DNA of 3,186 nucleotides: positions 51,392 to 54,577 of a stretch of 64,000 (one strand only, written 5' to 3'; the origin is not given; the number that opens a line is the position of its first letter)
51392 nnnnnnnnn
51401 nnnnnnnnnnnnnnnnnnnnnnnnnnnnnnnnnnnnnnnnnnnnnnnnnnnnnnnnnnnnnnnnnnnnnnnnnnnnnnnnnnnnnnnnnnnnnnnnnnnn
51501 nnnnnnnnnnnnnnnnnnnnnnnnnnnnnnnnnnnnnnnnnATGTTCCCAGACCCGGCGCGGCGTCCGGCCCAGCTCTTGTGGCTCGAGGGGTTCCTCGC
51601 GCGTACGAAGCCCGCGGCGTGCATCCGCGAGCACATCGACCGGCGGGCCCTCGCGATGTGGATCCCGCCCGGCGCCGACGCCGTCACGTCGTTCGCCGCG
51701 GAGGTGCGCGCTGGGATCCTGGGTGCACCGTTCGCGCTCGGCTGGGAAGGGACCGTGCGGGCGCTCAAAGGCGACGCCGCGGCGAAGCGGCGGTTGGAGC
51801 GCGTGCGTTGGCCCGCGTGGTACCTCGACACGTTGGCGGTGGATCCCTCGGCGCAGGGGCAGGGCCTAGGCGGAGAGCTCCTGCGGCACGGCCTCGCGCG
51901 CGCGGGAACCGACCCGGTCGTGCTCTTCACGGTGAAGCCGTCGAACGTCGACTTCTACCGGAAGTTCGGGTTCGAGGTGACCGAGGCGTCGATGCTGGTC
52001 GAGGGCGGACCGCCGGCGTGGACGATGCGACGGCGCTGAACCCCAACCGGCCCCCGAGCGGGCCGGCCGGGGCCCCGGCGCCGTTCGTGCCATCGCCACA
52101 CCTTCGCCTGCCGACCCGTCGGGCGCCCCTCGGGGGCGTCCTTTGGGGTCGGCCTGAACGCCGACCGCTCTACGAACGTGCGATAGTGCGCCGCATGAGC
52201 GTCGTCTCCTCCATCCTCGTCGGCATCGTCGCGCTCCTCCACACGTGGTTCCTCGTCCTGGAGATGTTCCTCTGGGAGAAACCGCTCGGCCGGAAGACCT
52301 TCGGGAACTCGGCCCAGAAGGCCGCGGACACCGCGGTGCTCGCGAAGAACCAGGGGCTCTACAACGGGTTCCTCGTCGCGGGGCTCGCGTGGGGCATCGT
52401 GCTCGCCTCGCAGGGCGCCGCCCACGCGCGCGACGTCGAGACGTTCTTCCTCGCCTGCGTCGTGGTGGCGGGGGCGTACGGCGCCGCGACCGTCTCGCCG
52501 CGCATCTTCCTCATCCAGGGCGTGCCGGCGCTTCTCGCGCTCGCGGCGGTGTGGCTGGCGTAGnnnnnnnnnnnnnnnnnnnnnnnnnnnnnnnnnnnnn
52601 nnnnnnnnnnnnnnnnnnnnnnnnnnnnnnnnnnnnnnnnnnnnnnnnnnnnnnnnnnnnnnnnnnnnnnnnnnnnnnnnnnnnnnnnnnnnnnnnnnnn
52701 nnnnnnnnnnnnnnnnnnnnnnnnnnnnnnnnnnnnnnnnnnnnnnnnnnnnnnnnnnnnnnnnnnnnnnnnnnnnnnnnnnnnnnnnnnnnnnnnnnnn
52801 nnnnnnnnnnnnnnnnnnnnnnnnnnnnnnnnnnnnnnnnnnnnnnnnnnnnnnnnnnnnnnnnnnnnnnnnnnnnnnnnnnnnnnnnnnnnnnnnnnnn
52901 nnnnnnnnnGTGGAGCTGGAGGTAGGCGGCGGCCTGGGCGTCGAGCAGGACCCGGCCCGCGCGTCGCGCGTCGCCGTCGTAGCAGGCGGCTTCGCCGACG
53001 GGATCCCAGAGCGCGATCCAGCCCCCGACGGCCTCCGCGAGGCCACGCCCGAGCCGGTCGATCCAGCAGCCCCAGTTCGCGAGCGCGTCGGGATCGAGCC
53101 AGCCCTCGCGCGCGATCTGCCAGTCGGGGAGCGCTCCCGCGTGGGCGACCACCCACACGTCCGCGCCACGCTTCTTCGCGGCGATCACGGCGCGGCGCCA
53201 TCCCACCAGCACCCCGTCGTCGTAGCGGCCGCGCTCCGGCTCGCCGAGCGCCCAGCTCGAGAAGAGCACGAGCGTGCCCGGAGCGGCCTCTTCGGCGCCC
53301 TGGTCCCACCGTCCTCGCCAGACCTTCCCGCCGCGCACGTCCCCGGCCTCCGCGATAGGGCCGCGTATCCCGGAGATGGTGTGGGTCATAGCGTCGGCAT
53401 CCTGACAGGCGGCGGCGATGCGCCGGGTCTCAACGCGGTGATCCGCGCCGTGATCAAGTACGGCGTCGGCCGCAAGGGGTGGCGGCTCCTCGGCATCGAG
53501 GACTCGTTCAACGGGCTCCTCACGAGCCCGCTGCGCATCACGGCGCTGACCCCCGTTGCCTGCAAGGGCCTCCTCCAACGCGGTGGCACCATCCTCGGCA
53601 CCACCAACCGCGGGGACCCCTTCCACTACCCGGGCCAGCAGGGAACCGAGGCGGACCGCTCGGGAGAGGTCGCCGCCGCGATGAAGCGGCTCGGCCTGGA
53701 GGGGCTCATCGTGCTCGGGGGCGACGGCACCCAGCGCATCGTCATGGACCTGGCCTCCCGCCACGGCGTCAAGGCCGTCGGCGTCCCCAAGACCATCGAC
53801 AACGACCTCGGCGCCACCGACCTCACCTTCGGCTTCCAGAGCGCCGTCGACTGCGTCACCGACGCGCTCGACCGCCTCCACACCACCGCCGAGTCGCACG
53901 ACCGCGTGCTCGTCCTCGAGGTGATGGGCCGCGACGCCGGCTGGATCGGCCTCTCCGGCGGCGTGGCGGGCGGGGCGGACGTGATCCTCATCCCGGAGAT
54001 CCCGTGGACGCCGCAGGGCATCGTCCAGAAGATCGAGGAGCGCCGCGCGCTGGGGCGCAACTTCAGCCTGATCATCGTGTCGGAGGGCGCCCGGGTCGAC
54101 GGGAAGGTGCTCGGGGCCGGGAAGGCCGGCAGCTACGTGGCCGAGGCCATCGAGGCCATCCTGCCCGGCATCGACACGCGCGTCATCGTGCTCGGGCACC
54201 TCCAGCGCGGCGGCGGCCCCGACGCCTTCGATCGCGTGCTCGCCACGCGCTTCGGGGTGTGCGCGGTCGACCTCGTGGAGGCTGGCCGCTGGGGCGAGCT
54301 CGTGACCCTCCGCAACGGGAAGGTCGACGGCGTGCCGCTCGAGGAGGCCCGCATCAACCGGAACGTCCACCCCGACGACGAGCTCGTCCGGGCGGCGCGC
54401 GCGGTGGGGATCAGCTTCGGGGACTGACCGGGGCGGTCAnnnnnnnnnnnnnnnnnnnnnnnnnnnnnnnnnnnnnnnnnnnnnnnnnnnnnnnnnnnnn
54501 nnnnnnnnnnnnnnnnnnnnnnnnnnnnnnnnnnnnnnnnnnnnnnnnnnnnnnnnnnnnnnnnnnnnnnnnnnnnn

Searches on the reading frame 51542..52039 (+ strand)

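Call 47: search_protein_families(library=pfam, proteins=[window:51542-52039:+], max_evalue=0.0001)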
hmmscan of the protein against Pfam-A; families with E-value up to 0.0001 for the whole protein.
window:51542-52039:+ (165 aa): 4 families
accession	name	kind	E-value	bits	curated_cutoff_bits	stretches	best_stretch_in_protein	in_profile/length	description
PF13508.13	Acetyltransf_7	-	4.7e-10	40.1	27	1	89-146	28-84/84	Acetyltransferase (GNAT) domain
PF13673.13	Acetyltransf_10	-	1.7e-08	35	23.6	1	94-163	53-125/128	Acetyltransferase (GNAT) domain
PF00583.31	Acetyltransf_1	-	2.1e-08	34.9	20.7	1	89-144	54-116/116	Acetyltransferase (GNAT) family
PF13527.13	Acetyltransf_9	-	2.3e-07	31.3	25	1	88-146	68-126/127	Acetyltransferase (GNAT) domain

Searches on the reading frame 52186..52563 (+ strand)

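Call 48: search_protein_families(library=pfam, proteins=[window:52186-52563:+], max_evalue=0.0001)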
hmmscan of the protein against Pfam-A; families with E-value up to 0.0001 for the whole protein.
window:52186-52563:+ (125 aa): 1 family
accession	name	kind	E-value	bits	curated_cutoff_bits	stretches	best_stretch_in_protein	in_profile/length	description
PF06993.17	DUF1304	-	3.6e-40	136.8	26.9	1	14-123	2-110/110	Protein of unknown function (DUF1304)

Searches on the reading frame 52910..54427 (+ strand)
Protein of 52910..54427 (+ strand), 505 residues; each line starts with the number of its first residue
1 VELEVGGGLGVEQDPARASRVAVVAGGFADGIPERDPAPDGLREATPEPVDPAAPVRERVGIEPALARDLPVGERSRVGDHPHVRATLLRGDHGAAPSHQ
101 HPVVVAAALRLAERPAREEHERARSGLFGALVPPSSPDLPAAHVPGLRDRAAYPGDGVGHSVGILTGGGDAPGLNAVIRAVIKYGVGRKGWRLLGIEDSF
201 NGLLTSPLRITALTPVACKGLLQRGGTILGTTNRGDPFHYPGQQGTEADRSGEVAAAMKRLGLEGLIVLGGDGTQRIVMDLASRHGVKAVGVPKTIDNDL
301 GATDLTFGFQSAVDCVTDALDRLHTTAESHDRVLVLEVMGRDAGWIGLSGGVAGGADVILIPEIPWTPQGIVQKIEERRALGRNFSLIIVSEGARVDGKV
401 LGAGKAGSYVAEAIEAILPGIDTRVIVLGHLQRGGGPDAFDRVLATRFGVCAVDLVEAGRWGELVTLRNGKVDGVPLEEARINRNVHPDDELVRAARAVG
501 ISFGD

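Call 48: search_protein_families(library=pfam, proteins=[window:52910-54427:+], max_evalue=0.0001)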
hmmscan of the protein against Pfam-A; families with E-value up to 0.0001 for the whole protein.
window:52910-54427:+ (505 aa): 1 family
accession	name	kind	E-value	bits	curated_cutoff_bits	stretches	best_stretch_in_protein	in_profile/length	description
PF00365.25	PFK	-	4.6e-94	315.3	30.9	1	162-456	2-277/277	Phosphofructokinase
